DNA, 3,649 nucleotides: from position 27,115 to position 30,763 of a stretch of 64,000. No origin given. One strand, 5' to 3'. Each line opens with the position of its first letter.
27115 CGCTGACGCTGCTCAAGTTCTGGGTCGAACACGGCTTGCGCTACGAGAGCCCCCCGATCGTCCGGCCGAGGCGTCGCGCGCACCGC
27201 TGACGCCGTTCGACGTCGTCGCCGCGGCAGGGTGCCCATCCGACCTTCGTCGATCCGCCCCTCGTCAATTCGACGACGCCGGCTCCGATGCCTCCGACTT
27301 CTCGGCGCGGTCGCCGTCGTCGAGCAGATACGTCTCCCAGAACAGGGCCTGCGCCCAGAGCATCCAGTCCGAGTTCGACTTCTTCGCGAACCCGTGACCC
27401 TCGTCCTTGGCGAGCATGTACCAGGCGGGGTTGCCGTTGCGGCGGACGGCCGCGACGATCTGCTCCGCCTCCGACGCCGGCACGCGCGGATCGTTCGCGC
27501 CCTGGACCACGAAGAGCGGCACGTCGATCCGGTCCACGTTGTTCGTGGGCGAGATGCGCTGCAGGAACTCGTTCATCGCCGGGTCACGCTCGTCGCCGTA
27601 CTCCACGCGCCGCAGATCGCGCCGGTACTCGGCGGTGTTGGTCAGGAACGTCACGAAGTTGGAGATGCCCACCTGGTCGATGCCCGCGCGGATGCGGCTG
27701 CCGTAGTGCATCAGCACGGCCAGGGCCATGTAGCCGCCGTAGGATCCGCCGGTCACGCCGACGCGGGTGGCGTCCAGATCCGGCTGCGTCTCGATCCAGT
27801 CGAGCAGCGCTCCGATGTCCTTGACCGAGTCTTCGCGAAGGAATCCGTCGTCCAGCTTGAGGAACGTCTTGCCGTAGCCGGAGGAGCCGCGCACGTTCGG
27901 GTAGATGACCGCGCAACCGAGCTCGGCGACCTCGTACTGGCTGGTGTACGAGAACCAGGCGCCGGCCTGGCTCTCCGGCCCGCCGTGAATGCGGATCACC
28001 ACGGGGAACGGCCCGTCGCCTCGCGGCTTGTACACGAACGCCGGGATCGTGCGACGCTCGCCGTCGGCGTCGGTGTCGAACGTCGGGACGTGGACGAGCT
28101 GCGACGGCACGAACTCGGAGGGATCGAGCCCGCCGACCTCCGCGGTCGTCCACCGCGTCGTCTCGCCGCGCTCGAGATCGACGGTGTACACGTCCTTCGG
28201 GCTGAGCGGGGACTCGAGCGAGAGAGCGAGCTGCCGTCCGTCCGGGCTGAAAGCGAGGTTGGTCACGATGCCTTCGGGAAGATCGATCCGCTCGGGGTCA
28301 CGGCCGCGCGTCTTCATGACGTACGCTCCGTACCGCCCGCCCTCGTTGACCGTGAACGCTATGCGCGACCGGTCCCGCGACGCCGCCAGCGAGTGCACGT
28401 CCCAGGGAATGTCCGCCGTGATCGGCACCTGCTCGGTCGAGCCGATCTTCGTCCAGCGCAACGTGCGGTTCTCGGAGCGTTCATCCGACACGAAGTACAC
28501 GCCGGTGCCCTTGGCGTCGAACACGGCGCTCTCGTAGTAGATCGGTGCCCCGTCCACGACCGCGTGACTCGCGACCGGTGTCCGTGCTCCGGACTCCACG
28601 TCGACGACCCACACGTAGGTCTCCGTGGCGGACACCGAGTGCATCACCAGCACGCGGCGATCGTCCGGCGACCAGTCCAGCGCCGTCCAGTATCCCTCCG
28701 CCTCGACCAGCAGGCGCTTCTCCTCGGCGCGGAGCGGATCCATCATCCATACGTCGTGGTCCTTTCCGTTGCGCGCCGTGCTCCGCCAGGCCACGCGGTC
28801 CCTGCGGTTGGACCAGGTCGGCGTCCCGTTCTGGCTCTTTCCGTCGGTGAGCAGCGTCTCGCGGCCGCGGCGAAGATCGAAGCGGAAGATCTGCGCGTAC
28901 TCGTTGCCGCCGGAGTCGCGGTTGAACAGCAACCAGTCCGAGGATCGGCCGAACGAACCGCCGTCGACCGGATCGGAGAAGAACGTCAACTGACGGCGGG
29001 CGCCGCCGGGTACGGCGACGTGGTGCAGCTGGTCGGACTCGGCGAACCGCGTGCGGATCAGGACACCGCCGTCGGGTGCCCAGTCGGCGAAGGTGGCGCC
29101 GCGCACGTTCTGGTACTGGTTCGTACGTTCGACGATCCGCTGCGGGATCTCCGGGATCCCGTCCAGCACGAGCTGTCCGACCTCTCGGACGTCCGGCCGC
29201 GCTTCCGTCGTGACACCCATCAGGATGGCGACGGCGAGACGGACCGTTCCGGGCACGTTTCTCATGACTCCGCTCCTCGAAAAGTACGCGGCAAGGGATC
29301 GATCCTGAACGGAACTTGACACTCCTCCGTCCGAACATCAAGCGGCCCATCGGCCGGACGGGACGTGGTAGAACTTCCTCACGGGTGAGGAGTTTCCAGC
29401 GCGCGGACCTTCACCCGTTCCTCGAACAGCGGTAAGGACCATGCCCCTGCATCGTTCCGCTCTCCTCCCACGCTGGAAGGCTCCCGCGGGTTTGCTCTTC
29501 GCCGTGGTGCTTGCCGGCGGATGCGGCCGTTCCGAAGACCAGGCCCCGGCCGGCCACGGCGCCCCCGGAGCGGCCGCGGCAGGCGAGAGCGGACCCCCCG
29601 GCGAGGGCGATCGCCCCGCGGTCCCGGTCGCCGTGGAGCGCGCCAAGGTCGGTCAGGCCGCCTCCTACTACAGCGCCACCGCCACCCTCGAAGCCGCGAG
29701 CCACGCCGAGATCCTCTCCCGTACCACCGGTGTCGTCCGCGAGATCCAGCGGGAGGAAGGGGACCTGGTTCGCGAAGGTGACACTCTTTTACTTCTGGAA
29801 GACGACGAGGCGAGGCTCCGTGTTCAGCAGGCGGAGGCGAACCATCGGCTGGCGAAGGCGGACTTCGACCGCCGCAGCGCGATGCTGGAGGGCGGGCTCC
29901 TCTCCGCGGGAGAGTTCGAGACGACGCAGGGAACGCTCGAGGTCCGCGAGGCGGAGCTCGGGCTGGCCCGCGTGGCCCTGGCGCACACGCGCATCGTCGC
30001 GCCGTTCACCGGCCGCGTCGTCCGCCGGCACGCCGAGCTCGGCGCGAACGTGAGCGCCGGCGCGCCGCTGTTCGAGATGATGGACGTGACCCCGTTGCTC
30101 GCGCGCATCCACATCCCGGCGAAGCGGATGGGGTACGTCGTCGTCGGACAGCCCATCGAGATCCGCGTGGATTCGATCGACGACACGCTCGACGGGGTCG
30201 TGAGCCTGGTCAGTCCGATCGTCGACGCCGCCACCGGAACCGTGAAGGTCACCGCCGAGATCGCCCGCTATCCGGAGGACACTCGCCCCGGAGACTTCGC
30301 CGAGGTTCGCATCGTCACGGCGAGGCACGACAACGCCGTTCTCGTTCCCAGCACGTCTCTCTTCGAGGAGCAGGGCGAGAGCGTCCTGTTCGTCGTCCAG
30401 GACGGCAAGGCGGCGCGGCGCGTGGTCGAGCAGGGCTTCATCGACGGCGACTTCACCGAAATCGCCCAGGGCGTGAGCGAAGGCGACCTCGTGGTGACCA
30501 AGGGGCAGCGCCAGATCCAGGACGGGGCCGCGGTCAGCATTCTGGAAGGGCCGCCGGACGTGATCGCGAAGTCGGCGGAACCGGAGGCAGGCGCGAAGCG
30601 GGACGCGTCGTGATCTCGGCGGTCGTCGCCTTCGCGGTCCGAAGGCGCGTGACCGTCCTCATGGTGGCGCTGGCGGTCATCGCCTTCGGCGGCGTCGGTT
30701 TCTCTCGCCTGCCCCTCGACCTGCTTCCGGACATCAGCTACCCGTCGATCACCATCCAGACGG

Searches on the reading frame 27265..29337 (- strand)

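Call 72: search_protein_families(library=pfam, proteins=[window:27265-29337:-], max_evalue=0.0001)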
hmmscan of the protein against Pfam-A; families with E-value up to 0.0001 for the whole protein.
window:27265-29337:- (690 aa): 8 families
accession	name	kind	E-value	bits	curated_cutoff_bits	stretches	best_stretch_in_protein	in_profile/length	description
PF00326.27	Peptidase_S9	-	8.8e-38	130.4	22.6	1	462-657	3-196/213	Prolyl oligopeptidase family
PF02129.25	Peptidase_S15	-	1.4e-15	58.2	23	1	431-562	5-133/262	X-Pro dipeptidyl-peptidase (S15 family)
PF20434.5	BD-FAE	-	9.9e-11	42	26.8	1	436-628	4-212/215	BD-FAE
PF01738.24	DLH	-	1.3e-09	38.4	21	1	470-668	37-207/217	Dienelactone hydrolase family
PF00561.26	Abhydrolase_1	-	3.9e-08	33.7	25.8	1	445-553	1-98/245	alpha/beta hydrolase fold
PF02897.21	Peptidase_S9_N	-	5.3e-06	25.9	24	1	125-397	127-412/414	Prolyl oligopeptidase, N-terminal beta-propeller domain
PF00930.27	DPPIV_N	-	1.6e-05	24.3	22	0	211-380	180-353/354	Dipeptidyl peptidase IV (DPP IV) N-terminal region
PF07859.19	Abhydrolase_3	-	2.9e-05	24.3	25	0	505-651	49-209/210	alpha/beta hydrolase fold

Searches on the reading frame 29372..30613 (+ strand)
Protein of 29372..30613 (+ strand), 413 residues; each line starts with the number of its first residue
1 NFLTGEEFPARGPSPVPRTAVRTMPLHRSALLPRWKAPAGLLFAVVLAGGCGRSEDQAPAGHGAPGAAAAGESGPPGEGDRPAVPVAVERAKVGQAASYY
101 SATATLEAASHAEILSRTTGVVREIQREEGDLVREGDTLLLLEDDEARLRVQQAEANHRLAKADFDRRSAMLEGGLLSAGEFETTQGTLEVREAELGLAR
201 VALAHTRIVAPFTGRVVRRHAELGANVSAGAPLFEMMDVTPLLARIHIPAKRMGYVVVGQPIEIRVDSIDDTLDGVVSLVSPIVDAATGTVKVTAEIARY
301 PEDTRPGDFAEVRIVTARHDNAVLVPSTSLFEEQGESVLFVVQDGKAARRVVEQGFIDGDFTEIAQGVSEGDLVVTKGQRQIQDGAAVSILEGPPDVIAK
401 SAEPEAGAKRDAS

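Call 72: search_protein_families(library=pfam, proteins=[window:29372-30613:+], max_evalue=0.0001)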
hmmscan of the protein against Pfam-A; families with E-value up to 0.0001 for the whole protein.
window:29372-30613:+ (413 aa): 3 families
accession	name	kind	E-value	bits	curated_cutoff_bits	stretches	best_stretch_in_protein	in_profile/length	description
PF13437.12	HlyD_3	-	2.1e-21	77.1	22.2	1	208-307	2-106/106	HlyD family secretion protein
PF16576.10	HlyD_D23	-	9.7e-18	64.7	30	1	109-310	17-214/214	Barrel-sandwich domain of CusB or HlyD membrane-fusion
PF00364.28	Biotin_lipoyl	-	9.9e-07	28.9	22.1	0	110-141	41-72/73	Biotin-requiring enzyme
